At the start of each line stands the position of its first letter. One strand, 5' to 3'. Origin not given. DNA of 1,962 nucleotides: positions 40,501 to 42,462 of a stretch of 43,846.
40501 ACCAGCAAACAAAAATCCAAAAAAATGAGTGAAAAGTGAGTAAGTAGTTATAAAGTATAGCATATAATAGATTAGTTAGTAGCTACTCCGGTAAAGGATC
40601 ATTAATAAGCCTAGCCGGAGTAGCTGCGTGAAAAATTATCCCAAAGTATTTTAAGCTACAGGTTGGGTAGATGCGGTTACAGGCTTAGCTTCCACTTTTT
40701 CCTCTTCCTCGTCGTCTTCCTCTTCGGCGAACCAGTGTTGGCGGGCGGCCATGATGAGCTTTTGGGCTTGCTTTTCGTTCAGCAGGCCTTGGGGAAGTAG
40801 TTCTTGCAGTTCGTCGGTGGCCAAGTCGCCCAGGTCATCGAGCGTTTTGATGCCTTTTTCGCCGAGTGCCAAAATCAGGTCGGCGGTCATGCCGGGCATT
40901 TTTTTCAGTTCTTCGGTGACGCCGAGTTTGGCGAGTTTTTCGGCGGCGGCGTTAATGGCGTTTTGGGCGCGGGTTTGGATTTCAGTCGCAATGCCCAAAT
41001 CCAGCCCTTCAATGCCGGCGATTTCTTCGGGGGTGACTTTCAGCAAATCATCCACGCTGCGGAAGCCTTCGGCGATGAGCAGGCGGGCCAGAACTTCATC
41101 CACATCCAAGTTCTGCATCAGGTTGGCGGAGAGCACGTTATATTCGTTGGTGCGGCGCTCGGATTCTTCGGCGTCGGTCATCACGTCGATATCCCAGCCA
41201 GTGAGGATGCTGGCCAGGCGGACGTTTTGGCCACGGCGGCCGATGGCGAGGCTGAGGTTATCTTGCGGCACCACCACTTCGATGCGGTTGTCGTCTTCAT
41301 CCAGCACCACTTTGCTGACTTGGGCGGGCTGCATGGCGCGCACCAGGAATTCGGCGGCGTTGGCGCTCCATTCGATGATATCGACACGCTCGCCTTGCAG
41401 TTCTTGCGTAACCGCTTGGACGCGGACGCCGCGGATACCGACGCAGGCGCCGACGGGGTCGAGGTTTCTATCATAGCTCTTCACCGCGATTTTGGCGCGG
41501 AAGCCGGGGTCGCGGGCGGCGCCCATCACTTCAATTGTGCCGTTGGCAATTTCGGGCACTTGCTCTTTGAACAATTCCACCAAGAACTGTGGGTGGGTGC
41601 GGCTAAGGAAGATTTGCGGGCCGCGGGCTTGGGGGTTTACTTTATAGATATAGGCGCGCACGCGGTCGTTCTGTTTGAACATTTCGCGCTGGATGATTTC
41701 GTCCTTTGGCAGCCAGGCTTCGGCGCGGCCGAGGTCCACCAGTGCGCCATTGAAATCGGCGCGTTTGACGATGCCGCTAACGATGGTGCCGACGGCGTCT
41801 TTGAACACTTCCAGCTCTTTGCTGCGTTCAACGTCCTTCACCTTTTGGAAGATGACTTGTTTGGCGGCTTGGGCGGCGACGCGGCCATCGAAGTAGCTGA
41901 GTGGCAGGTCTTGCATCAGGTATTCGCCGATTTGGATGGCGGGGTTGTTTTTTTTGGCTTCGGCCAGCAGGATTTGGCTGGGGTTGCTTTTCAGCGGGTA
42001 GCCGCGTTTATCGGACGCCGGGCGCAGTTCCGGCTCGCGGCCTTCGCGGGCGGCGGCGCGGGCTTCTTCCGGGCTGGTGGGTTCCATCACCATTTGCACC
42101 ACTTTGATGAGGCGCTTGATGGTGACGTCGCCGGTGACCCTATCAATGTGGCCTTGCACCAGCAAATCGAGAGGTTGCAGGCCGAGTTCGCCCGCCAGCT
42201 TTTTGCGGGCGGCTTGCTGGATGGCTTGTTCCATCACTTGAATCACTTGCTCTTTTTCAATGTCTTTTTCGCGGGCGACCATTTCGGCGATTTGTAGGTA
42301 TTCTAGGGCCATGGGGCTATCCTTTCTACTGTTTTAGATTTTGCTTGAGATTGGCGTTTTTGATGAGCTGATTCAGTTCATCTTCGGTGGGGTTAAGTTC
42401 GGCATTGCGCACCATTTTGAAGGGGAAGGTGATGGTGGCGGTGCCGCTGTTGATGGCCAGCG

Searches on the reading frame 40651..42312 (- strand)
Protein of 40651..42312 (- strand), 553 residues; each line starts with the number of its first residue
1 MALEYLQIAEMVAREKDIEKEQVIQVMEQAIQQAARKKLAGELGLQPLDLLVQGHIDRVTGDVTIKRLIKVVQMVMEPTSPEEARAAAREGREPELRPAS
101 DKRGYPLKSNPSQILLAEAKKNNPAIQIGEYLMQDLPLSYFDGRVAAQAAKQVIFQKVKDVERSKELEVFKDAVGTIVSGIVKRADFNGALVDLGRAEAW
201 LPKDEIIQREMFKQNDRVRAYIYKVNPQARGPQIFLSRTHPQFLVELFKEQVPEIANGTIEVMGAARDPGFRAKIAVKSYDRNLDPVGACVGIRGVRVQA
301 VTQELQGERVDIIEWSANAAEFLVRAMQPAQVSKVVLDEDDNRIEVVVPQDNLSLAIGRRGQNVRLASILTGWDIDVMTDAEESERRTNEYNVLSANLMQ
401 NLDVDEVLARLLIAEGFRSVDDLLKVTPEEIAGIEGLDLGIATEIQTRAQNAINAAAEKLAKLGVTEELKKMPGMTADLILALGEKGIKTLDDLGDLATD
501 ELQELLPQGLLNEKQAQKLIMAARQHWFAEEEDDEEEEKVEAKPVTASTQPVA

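Call 56: search_protein_families(library=pfam, proteins=[window:40651-42312:-], max_evalue=0.01)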
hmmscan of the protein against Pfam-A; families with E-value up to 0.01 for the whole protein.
window:40651-42312:- (553 aa): 9 families
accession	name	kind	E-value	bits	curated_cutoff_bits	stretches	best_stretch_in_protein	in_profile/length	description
PF13184.12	KH_5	-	1.9e-26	92.4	27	1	269-335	1-67/69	NusA-like KH domain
PF08529.16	NusA_N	-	1.2e-23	84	23.8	1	5-163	2-118/119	NusA N-terminal domain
PF14520.12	HHH_5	-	2.4e-10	41.2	27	1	467-524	2-56/57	Helix-hairpin-helix domain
PF00575.29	S1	-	5.8e-07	30.2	22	1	171-233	1-70/74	S1 RNA binding domain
PF23095.1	KH_NusA_C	-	0.00039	20.9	34.2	1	353-377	10-34/59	Transcription termination/antitermination protein NusA, KH domain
PF14229.12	DUF4332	-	0.00064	20.3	23.2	0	396-431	53-88/122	Domain of unknown function (DUF4332)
PF07650.23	KH_2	-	0.0019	18.5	22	0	322-368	5-51/78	KH domain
PF12826.13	HHH_2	-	0.0078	16.8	27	0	406-447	13-53/64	Helix-hairpin-helix motif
PF10391.15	DNA_pol_lambd_f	-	0.0078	16.5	29.8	0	407-425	12-30/51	Fingers domain of DNA polymerase lambda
